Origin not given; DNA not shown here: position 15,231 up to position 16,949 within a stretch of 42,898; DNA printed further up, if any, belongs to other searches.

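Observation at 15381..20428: Zinc-ribbon-fused Orn/DAP-type PLP decarboxylase, twin SAM methyltransferases and a GT-C-like membrane protein form one translationally coupled unit inside a glycan locus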

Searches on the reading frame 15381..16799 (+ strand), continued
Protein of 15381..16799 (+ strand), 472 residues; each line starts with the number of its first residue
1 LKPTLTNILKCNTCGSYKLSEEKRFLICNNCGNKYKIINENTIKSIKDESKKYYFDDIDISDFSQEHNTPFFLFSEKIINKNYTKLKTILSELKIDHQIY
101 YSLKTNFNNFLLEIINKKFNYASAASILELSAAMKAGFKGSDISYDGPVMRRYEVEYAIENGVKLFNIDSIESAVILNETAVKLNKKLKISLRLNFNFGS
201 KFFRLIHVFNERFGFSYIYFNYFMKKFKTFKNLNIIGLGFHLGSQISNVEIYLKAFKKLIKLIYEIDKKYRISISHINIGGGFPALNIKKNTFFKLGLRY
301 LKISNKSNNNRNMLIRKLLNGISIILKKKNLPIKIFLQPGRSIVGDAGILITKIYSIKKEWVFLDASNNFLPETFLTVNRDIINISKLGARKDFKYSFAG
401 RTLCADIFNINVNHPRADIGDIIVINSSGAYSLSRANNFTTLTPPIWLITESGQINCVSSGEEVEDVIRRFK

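Call 49: search_solved_structures(query=L006:254-1255:+, max_evalue=0.00001)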
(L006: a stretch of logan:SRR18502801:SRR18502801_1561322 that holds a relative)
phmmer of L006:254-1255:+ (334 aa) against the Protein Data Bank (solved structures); distinct sequences matched with E-value up to 0.00001: 6.
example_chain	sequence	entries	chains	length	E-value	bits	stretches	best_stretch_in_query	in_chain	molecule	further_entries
4u7w_A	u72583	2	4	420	3.6e-16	62.7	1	2-244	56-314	MxaA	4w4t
8v1x_A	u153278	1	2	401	4.2e-15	59.2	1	2-250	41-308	Type I polyketide synthase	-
5msp_A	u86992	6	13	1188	1.5e-11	47.5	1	43-244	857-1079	Thioester reductase domain-containing protein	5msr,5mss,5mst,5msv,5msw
5msc_A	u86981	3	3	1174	1.5e-07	34.4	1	45-245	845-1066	Carboxylic acid reductase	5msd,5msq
3wj7_A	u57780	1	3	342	2.2e-06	30.5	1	5-182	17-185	Putative oxidoreductase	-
6jkg_A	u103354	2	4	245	7.2e-06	28.9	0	2-159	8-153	Sterol-4-alpha-carboxylate 3-dehydrogenase, decarboxylating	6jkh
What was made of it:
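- The SDR looks like a thioester reductase, not a sugar oxidase (call 49).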

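Call 51: search_protein_families(library=pfam, proteins=[L012:973-2658:+, L012:2655-3695:+, L012:8535-8900:-, L012:9566-11113:-, L018:2-1477:+, L018:1486-2181:+, L018:2178-2459:+, L020:306-1250:+, L020:1356-3746:+, L020:3848-6178:+], max_evalue=0.01)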
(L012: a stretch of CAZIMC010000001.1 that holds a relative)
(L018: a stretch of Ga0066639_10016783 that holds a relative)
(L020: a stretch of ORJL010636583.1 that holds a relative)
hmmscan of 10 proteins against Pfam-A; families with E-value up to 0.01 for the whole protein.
L012:973-2658:+ (561 aa): 0 families

L012:2655-3695:+ (346 aa): 6 families
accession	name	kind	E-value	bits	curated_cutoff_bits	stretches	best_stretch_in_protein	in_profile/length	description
PF08241.18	Methyltransf_11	-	1e-15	58.5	21.2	1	64-154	5-94/95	Methyltransferase domain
PF13649.12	Methyltransf_25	-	3.6e-13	50.4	27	1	62-151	4-97/97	Methyltransferase domain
PF08242.18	Methyltransf_12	-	6.1e-10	40.2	30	1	64-153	5-98/98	Methyltransferase domain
PF13847.12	Methyltransf_31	-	5.5e-09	36.3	27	1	63-180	11-117/145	Methyltransferase domain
PF13489.12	Methyltransf_23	-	4.7e-08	33.4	27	1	64-171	31-132/164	Methyltransferase domain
PF01209.24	Ubie_methyltran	-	2.2e-05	24.4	20.1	1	42-133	34-129/233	ubiE/COQ5 methyltransferase family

L012:8535-8900:- (121 aa): 2 families
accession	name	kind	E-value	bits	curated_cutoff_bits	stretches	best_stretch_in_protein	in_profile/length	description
PF10066.14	DUF2304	-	1.5e-20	73.9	25.5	1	6-107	2-103/106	Uncharacterized conserved protein (DUF2304)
PF04987.19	PigN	-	0.0011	18.2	25.4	1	7-92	142-219/456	Phosphatidylinositolglycan class N (PIG-N)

L012:9566-11113:- (515 aa): 3 families
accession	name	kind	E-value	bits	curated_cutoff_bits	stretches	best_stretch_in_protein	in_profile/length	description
PF00534.26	Glycos_transf_1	-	2.6e-17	63.3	26.4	1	312-490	7-169/172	Glycosyl transferases group 1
PF13692.12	Glyco_trans_1_4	-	3.1e-11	44.1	27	1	321-476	2-139/142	Glycosyl transferases group 1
PF13439.12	Glyco_transf_4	-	0.00056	20.4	28.5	0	14-106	2-108/170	Glycosyltransferase Family 4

L018:2-1477:+ (491 aa): 0 families

L018:1486-2181:+ (231 aa): 0 families

L018:2178-2459:+ (93 aa): 1 family
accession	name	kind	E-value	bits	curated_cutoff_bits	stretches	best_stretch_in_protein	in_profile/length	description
PF07760.16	DUF1616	-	2.4e-08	33.9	31.6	1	6-89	21-116/307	Protein of unknown function (DUF1616)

L020:306-1250:+ (314 aa): 7 families
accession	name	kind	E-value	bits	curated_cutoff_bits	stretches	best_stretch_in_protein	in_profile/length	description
PF02826.25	2-Hacid_dh_C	-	1.4e-52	178.1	25.1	1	107-290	1-178/178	D-isomer specific 2-hydroxyacid dehydrogenase, NAD binding domain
PF00389.36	2-Hacid_dh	-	1.7e-09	37.9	24.6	1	12-312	8-124/134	D-isomer specific 2-hydroxyacid dehydrogenase, catalytic domain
PF03446.21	NAD_binding_2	-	3.6e-06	27.5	21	1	143-249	1-111/161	NAD binding domain of 6-phosphogluconate dehydrogenase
PF00670.27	AdoHcyase_NAD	-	0.00013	22.6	27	1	139-233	21-112/162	S-adenosyl-L-homocysteine hydrolase, NAD binding domain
PF07991.19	KARI_N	-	0.00019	21.5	20.6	1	139-221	2-84/165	Acetohydroxy acid isomeroreductase, NADPH-binding domain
PF03807.23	F420_oxidored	-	0.0023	18.9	21.6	0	143-210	1-74/94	NADP oxidoreductase coenzyme F420-dependent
PF22660.2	RS_preATP-grasp-like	-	0.0064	17.3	27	0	142-175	2-42/98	Ribonucleotide synthetase preATP-grasp domain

L020:1356-3746:+ (796 aa): 1 family
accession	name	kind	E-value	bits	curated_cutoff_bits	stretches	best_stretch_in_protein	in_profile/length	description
PF09586.16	YfhO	-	1.6e-15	57.1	28.5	2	721-786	758-824/835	Bacterial membrane protein YfhO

L020:3848-6178:+ (776 aa): 11 families
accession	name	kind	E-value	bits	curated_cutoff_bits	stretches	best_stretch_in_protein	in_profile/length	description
PF01370.27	Epimerase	-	1.4e-30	106.9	20.9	1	20-241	1-236/240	NAD dependent epimerase/dehydratase family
PF02784.22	Orn_Arg_deC_N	-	1.4e-26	93.8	23.4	1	391-643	13-246/247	Pyridoxal-dependent decarboxylase, pyridoxal binding domain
PF01073.25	3Beta_HSD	-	4.3e-23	82.2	22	1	22-236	2-232/280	3-beta hydroxysteroid dehydrogenase/isomerase family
PF07993.18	NAD_binding_4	-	3.6e-19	69.4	20.1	2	77-187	83-210/258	Male sterility protein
PF13460.12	NAD_binding_10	-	2.1e-14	54.3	27.2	1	24-184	1-147/184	NAD(P)H-binding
PF04321.23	RmlD_sub_bind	-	2.5e-13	50.2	27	1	19-200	2-167/287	RmlD substrate binding domain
PF16363.11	GDP_Man_Dehyd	-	1.9e-11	44.5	27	1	21-267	1-270/332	GDP-mannose 4,6 dehydratase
PF02719.21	Polysacc_synt_2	-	3.9e-09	36.5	20.2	1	20-129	1-127/293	Polysaccharide biosynthesis protein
PF05368.20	NmrA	-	0.00013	22.1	27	1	19-118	4-94/298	NmrA-like family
PF08659.16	KR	-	0.0019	18.6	22.6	0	21-55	4-38/180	KR domain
PF00278.28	Orn_DAP_Arg_deC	-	0.0031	18.2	23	1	645-732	6-95/95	Pyridoxal-dependent decarboxylase, C-terminal sheet domain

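Call 88: search_dna_similar(query=window:15381-16796:+, collection=plasmids, mode=protein, max_evalue=0.001, max_rows=40)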
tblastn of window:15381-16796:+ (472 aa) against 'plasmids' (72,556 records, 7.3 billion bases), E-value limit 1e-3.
Records with a match: 194; places in all: 198; records where one place covers at least 80% of the query: 103.
Best place of each record, by identity: <60% 194.
By first word of the organism name: Sinorhizobium 30; Ralstonia 30; Bacillus 16; Azospirillum 12; Rhizobium 11; Rahnella 10; Streptomyces 7; Pseudoalteromonas 7; Enterococcus 6; Tritonibacter 5; and 41 more.
By predicted mobility (MOB-suite, as given by PLSDB): non-mobilizable 138; mobilizable 41; conjugative 15.
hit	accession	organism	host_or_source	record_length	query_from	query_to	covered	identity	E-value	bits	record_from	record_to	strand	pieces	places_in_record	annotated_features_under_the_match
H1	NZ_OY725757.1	Parabacteroides distasonis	-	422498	68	445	80%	27.4%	6e-21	103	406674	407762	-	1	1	lysA: diaminopimelate decarboxylase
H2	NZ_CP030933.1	Enterococcus gilvus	cow,milk,milk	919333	55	469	88%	24.8%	5e-21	104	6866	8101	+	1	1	lysA: diaminopimelate decarboxylase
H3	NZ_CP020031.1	Geobacillus thermodenitrificans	-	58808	57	459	85%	25.4%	7e-17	91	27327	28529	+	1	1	diaminopimelate decarboxylase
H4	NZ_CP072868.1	Rhizobium sp. NLR16a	lentil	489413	54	448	84%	25.5%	3e-26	120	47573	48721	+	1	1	lysA: diaminopimelate decarboxylase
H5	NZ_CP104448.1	Acinetobacter baumannii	Homo sapiens,sputum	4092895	36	441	86%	24.8%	2e-21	105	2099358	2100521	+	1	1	none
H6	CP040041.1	Acinetobacter baumannii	Homo sapiens,blood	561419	36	441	86%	24.8%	2e-21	105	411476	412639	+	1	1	lysA: diaminopimelate decarboxylase | hypothetical protein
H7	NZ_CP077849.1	Acinetobacter baumannii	Homo sapiens,Rectal swab_P28_BU14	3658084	36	441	86%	24.8%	2e-21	105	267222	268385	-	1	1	none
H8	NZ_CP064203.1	Acinetobacter baumannii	Homo sapiens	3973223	36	441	86%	24.8%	2e-21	105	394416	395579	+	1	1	none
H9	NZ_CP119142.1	Neisseria gonorrhoeae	Homo sapiens,whole organism,synovial ...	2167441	47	465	89%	23.9%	2e-20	102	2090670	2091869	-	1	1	none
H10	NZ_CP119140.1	Neisseria gonorrhoeae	Homo sapiens,whole organism,blood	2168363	47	465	89%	23.9%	2e-20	102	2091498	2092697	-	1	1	none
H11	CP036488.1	Rahnella aquatilis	cell culture,Rice-wheat rotation soil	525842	56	468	88%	24.2%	6e-20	100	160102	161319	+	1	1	type III PLP-dependent enzyme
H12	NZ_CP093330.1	Rahnella aceris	whole organism,grassland soil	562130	56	468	88%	24.2%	6e-20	100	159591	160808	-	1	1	type III PLP-dependent enzyme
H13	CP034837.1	Rahnella aquatilis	Food spoilage microflora,food/cold ...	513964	56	468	88%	24.2%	9e-20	100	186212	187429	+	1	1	type III PLP-dependent enzyme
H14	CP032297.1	Rahnella aquatilis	Sakura tree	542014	56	468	88%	24.2%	9e-20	100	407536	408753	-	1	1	type III PLP-dependent enzyme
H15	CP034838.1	Rahnella aquatilis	Food spoilage microflora,food/cold ...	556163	56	468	88%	24.2%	9e-20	100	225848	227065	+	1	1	type III PLP-dependent enzyme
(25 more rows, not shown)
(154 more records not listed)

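Call 89: search_protein_families(library=pfam, proteins=[L008:12059-13180:-, L008:14939-16045:-, L008:18877-19815:-, L009:424-1038:-, L009:993-2036:-, L009:2062-3798:-, L009:18108-18680:+, L009:18695-20014:+, L010:943-1662:-, L010:4495-5325:+], max_evalue=0.001)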
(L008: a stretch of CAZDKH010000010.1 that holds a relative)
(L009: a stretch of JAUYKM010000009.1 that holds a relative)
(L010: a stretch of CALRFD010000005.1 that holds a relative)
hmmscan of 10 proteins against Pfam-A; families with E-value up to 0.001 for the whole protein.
L008:12059-13180:- (373 aa): 6 families
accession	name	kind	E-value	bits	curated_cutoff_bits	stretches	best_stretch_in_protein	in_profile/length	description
PF00534.26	Glycos_transf_1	-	5.1e-33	114.5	26.4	1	194-353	2-171/172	Glycosyl transferases group 1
PF13692.12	Glyco_trans_1_4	-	7.7e-32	110.9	27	1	208-340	3-142/142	Glycosyl transferases group 1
PF13439.12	Glyco_transf_4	-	2.9e-14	53.9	28.5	1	14-188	1-170/170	Glycosyltransferase Family 4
PF13524.12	Glyco_trans_1_2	-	8e-08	32.8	25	1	223-361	4-135/144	Glycosyl transferase-like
PF20706.3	GT4-conflict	-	1.7e-07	31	26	1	275-320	280-325/385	Family 4 Glycosyltransferase in conflict systems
PF13579.12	Glyco_trans_4_4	-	1.8e-07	32.1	29.7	1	15-177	1-152/158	Glycosyl transferase 4-like domain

L008:14939-16045:- (368 aa): 5 families
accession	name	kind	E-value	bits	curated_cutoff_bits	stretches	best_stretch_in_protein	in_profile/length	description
PF00534.26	Glycos_transf_1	-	4.5e-33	114.7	26.4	1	178-347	3-171/172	Glycosyl transferases group 1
PF13692.12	Glyco_trans_1_4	-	1.7e-26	93.6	27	1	191-334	2-142/142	Glycosyl transferases group 1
PF13439.12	Glyco_transf_4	-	6.7e-18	65.7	28.5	1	16-178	1-169/170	Glycosyltransferase Family 4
PF20706.3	GT4-conflict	-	6.5e-11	42.3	26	1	171-305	177-318/385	Family 4 Glycosyltransferase in conflict systems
PF13579.12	Glyco_trans_4_4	-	0.00011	23.1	29.7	1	17-174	1-158/158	Glycosyl transferase 4-like domain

L008:18877-19815:- (312 aa): 2 families
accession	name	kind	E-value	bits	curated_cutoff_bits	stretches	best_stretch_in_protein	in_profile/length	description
PF01943.22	Polysacc_synt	-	2.5e-13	50.5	28.2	1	1-178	91-272/274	Polysaccharide biosynthesis protein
PF13440.11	Polysacc_synt_3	-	1.1e-07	31.8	23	1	1-228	65-292/293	Polysaccharide biosynthesis protein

L009:424-1038:- (204 aa): 6 families
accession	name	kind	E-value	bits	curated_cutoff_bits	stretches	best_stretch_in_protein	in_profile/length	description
PF00132.30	Hexapep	-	4.4e-30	102.6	27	4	143-178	1-36/36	Bacterial transferase hexapeptide (six repeats)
PF14602.12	Hexapep_2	-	8.9e-16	57.8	27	2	144-178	2-34/34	Hexapeptide repeat of succinyl-transferase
PF25084.1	LbH_EIF2B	-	6.6e-13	49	54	1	19-116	7-101/105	EIF2B subunit epsilon LbH domain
PF25087.1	GMPPB_C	-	1.2e-06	28.6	39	0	71-120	12-59/110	GMPPB C-terminal domain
PF24894.1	Hexapep_GlmU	-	4.8e-06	27.1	23.3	0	75-125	34-82/104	GlmU-like, C-terminal hexapeptide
PF21711.3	DCTN5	-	1.7e-05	25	40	0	75-115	101-141/182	Dynactin subunit 5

L009:993-2036:- (347 aa): 3 families
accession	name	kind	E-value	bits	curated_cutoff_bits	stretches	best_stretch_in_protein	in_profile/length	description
PF01408.29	GFO_IDH_MocA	-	6e-25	88.7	24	1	13-132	1-120/120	Oxidoreductase family, NAD-binding Rossmann fold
PF22725.1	GFO_IDH_MocA_C3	-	1.3e-15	57.9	27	1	140-249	1-123/124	GFO/IDH/MocA C-terminal domain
PF02894.22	GFO_IDH_MocA_C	-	4.4e-13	50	22.9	1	174-346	42-217/218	Oxidoreductase family, C-terminal alpha/beta domain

L009:2062-3798:- (578 aa): 3 families
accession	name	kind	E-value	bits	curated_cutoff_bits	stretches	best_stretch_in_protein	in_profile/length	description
PF16861.10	Carbam_trans_C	-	1.4e-67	227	27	1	410-578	2-170/170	Carbamoyltransferase C-terminus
PF02543.21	Carbam_trans_N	-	4.4e-45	155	24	1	3-352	2-344/346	Carbamoyltransferase N-terminus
PF22521.2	HypF_C_2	-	0.00055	20.2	27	0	268-332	153-217/241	Carbamoyltransferase, Kae1-like Domain, second subdomain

L009:18108-18680:+ (190 aa): 0 families

L009:18695-20014:+ (439 aa): 0 families

L010:943-1662:- (239 aa): 4 families
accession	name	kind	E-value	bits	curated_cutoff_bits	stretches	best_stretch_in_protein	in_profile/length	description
PF00456.26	Transketolase_N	-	1.2e-17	64.4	22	1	48-230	56-267/334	Transketolase, thiamine diphosphate binding domain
PF13292.11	DXP_synthase_N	-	4.3e-10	39.7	21.2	1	2-156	16-173/274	1-deoxy-D-xylulose-5-phosphate synthase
PF09364.15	XFP_N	-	8.6e-05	22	23.7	1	89-198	132-249/364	XFP N-terminal domain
PF02775.26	TPP_enzyme_C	-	8.8e-05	22.8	21.9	1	95-158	26-87/151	Thiamine pyrophosphate enzyme, C-terminal TPP binding domain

L010:4495-5325:+ (276 aa): 1 family
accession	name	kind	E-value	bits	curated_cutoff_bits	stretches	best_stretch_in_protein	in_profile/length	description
PF03009.23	GDPD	-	2.3e-19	70.9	23.6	1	28-145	8-125/244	Glycerophosphoryl diester phosphodiesterase family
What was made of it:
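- GT4, Wzx, carbamoyltransferase and acetyltransferase genes lie in L008-L010 (call 89).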
